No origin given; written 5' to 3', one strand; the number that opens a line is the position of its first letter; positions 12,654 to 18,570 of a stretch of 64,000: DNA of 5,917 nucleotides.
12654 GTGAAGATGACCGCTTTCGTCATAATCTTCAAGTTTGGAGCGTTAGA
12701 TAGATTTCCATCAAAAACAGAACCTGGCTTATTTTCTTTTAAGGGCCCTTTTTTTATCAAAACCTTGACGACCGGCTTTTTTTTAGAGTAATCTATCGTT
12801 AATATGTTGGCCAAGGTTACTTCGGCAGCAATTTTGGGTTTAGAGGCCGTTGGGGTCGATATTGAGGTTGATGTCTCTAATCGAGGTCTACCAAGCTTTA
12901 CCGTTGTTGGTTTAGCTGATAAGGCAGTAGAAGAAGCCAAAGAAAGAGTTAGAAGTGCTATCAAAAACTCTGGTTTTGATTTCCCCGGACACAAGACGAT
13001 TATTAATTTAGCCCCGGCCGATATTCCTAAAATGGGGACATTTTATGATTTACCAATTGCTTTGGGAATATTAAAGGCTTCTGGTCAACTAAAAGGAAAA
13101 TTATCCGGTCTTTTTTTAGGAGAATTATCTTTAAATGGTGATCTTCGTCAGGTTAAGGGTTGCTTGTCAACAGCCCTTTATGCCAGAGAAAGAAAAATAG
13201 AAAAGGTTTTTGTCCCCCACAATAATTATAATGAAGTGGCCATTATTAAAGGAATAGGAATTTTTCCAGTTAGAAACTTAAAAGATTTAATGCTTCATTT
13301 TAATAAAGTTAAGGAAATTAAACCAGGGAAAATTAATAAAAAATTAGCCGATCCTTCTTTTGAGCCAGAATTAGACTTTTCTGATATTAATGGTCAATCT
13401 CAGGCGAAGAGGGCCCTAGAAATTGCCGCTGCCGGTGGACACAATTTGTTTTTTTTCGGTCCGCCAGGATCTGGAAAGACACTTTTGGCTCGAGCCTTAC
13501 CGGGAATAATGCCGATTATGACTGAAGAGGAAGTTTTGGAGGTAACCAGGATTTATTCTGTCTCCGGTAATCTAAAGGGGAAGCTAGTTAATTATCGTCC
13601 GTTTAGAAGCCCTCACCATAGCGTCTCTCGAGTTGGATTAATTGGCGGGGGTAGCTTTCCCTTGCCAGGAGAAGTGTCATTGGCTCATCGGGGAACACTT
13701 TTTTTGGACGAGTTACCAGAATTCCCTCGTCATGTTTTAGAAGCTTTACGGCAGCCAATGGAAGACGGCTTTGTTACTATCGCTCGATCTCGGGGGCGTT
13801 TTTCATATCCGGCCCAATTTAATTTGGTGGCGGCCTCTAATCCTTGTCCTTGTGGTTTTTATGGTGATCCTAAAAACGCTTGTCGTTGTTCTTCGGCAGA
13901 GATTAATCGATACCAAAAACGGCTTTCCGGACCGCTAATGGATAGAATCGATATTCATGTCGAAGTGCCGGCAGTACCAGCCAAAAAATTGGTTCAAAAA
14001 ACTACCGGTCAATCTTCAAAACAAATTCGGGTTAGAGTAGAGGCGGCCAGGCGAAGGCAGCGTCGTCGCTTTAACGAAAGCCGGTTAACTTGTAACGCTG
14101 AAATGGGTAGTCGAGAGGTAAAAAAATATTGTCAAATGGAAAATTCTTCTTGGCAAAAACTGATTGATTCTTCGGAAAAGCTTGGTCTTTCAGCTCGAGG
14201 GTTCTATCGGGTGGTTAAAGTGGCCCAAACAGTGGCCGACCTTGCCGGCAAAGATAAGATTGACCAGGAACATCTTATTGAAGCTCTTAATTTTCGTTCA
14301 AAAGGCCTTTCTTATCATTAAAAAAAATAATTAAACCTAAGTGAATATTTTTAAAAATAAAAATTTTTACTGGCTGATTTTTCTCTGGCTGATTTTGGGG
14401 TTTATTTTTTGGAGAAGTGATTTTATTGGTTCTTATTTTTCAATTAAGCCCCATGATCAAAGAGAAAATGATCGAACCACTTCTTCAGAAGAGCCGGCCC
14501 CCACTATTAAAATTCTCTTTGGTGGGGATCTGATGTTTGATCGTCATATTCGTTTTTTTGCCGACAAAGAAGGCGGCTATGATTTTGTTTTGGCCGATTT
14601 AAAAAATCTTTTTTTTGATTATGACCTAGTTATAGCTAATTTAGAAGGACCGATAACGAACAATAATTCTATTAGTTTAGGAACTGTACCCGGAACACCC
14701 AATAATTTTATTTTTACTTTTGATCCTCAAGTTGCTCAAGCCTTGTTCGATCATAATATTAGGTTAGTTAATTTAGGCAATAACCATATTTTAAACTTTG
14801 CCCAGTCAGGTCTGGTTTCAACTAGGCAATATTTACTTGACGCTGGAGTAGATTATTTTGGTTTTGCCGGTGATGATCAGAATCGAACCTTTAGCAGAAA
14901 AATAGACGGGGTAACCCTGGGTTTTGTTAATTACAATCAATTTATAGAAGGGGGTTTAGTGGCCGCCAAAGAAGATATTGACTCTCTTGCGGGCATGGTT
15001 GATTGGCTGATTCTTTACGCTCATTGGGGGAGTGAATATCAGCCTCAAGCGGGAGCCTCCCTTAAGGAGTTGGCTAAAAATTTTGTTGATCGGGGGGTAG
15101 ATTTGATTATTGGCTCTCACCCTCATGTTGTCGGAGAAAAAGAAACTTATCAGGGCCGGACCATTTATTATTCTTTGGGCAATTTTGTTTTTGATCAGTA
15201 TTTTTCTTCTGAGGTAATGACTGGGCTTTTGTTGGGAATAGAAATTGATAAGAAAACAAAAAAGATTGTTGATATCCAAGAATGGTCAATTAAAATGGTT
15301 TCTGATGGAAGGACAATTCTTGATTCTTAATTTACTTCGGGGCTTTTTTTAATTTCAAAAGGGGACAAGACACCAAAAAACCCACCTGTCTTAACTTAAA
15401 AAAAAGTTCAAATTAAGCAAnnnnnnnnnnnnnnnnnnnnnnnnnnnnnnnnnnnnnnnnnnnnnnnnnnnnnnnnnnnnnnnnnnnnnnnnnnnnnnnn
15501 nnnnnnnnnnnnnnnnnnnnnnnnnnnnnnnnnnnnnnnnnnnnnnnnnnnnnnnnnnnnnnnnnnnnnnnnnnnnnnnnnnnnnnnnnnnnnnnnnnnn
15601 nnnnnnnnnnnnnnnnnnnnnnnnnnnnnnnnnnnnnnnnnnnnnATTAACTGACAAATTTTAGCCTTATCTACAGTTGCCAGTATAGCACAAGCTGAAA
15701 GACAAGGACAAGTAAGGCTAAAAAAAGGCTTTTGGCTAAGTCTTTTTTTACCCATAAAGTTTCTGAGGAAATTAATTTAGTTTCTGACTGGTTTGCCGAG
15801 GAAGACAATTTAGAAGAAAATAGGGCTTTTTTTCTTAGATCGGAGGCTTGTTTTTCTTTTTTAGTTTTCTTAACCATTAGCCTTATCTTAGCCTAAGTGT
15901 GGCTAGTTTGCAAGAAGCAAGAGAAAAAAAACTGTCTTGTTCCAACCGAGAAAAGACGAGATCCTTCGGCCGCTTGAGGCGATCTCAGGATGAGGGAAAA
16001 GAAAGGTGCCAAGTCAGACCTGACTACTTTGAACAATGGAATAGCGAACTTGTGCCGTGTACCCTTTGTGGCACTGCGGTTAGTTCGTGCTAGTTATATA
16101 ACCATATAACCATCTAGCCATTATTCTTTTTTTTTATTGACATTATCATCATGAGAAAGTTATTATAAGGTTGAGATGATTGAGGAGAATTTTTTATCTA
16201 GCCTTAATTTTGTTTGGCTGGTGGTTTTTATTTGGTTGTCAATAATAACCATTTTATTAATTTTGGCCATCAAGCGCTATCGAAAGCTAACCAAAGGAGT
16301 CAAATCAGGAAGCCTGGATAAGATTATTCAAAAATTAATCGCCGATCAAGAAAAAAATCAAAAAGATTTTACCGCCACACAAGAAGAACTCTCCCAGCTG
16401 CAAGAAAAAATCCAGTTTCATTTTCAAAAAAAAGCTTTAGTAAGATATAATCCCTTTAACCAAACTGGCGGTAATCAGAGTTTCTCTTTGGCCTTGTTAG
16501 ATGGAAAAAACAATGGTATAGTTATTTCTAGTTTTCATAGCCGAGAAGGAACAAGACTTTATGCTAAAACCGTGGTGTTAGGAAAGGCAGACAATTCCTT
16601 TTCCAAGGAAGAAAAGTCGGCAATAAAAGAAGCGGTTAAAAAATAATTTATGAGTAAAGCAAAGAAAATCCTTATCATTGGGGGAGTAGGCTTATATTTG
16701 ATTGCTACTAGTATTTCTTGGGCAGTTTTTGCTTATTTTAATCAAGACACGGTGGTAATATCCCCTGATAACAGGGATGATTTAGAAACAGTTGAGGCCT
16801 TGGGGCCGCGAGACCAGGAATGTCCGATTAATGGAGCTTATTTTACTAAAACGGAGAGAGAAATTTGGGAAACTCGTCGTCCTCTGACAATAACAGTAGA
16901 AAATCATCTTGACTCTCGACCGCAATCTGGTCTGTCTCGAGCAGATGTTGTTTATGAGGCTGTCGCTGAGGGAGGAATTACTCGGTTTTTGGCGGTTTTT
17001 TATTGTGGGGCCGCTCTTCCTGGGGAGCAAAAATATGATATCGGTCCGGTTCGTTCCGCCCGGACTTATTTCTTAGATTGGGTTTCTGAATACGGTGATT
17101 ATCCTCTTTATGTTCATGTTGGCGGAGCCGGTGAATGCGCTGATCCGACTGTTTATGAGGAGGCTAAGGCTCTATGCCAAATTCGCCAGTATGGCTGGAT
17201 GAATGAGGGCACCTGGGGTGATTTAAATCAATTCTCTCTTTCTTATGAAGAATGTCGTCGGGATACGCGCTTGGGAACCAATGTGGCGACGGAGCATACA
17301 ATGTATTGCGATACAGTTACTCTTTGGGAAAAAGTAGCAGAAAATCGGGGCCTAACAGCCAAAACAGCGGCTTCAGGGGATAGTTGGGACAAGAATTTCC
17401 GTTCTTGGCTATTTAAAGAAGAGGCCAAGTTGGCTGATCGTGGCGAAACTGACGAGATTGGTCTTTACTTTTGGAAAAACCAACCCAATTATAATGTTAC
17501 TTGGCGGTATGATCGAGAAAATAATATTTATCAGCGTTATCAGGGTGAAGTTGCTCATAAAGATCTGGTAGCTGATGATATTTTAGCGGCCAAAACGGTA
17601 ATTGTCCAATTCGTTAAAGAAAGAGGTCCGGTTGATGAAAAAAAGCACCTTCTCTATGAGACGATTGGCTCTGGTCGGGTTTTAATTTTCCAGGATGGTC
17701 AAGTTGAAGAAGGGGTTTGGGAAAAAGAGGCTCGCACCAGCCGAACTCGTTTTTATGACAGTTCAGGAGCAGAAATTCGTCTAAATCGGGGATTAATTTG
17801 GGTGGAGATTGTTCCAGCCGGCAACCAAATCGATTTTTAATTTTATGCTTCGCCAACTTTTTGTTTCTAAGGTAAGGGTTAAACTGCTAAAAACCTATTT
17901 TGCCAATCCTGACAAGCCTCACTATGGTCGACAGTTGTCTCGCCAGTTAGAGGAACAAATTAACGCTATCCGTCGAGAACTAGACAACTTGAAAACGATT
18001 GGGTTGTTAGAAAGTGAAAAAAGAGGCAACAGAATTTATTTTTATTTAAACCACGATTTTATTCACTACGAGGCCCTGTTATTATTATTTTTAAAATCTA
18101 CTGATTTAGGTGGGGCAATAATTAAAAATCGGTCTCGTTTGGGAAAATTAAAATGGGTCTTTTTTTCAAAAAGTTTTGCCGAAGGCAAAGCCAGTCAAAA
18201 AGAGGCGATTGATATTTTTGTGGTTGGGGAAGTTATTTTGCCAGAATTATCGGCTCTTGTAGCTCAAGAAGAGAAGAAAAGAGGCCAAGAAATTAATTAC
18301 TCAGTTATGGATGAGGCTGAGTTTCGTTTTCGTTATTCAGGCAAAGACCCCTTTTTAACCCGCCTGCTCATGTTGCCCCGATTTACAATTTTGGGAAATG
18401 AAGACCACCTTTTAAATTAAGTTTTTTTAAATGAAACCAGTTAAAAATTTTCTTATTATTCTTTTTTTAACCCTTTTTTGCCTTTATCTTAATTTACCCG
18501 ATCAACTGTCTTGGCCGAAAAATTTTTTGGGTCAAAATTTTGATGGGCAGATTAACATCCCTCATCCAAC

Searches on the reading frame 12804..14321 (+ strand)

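Call 57: search_protein_families(library=pfam, proteins=[window:12804-14321:+], max_evalue=0.00001)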
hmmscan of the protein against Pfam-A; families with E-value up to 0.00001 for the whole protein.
window:12804-14321:+ (505 aa): 4 families
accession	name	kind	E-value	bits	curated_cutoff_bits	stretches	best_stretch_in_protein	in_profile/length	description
PF01078.27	Mg_chelatase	-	2.4e-93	311.7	20.3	1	191-395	1-206/207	Magnesium chelatase, subunit ChlI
PF13541.12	ChlI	-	1.2e-44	151.6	27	1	20-141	1-121/121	Subunit ChlI of Mg-chelatase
PF13335.12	Mg_chelatase_C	-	9.7e-29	100.3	26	1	403-498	2-94/94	Magnesium chelatase, subunit ChlI C-terminal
PF07728.20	AAA_5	-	1.5e-06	28.7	22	0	214-349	1-125/139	AAA domain (dynein-related subfamily)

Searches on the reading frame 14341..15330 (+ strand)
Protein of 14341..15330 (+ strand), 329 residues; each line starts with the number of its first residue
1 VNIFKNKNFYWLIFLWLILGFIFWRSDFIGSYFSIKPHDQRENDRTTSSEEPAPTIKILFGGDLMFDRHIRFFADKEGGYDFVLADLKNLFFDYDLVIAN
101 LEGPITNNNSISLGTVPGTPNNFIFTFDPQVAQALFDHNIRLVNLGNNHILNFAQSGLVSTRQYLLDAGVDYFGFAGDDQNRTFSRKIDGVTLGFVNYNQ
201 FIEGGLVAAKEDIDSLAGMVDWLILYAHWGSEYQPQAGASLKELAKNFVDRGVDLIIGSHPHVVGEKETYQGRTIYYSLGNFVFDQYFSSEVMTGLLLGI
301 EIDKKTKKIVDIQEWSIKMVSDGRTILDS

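Call 57: search_protein_families(library=pfam, proteins=[window:14341-15330:+], max_evalue=0.00001)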
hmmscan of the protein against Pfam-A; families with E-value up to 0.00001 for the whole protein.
window:14341-15330:+ (329 aa): 1 family
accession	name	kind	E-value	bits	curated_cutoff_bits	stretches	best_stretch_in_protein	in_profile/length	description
PF09587.15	PGA_cap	-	3.2e-50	171.4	27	1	57-286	1-255/255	Bacterial capsule synthesis protein PGA_cap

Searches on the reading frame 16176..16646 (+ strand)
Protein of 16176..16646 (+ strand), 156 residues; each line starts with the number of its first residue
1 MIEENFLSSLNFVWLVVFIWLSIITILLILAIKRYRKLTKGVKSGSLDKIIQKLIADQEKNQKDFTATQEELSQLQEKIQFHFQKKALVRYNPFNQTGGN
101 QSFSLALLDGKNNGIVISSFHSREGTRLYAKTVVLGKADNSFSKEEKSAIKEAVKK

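Call 57: search_protein_families(library=pfam, proteins=[window:16176-16646:+], max_evalue=0.00001)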
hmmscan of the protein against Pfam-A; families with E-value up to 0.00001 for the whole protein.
window:16176-16646:+ (156 aa): 1 family
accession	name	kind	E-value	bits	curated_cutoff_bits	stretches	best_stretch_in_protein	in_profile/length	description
PF14584.11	DUF4446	-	2.1e-39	135.3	27.4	1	12-153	8-149/150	Protein of unknown function (DUF4446)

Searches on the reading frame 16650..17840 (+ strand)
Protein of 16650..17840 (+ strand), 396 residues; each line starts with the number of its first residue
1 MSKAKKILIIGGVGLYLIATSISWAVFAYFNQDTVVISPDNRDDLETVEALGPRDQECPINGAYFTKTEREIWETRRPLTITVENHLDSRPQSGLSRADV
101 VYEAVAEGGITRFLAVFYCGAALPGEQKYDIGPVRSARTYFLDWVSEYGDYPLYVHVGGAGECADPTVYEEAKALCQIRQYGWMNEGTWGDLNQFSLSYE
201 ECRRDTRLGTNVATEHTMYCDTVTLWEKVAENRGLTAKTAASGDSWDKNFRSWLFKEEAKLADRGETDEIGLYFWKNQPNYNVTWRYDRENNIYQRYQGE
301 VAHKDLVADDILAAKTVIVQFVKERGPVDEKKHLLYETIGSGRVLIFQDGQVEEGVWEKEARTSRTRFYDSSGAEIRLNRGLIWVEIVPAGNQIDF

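Call 57: search_protein_families(library=pfam, proteins=[window:16650-17840:+], max_evalue=0.00001)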
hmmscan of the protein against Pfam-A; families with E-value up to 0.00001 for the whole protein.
window:16650-17840:+ (396 aa): 2 families
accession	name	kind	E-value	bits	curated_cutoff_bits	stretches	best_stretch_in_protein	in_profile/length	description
PF11258.13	DUF3048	-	4.1e-29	102.1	25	1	74-165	12-96/148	Protein of unknown function (DUF3048) N-terminal domain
PF17479.7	DUF3048_C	-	4.9e-26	91.8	25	1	280-385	8-114/114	Protein of unknown function (DUF3048) C-terminal domain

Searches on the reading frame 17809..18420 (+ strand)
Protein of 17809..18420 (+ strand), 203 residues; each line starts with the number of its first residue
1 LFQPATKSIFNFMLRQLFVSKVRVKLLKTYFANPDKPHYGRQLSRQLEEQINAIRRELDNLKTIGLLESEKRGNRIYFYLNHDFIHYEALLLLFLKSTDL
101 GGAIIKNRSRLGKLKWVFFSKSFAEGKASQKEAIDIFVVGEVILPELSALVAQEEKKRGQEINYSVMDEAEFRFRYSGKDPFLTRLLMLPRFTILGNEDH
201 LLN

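Call 57: search_protein_families(library=pfam, proteins=[window:17809-18420:+], max_evalue=0.00001)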
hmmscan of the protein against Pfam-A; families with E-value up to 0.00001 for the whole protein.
window:17809-18420:+ (203 aa): 0 families

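Call 81: search_protein_families(library=pfam, proteins=[window:17809-18420:+], max_evalue=1)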
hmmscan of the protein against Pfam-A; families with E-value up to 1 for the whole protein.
window:17809-18420:+ (203 aa): 3 families
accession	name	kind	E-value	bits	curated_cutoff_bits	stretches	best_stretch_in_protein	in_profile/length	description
PF10007.15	DUF2250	-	0.0021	18.6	24.4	1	31-71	16-56/93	Uncharacterized protein conserved in archaea (DUF2250)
PF25212.1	HVO_A0114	-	0.0033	17.6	27.6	1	21-82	22-81/84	HVO_A0114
PF21715.3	CggR_N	-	0.17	12.1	30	1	41-75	21-55/71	CggR N-terminal DNA binding domain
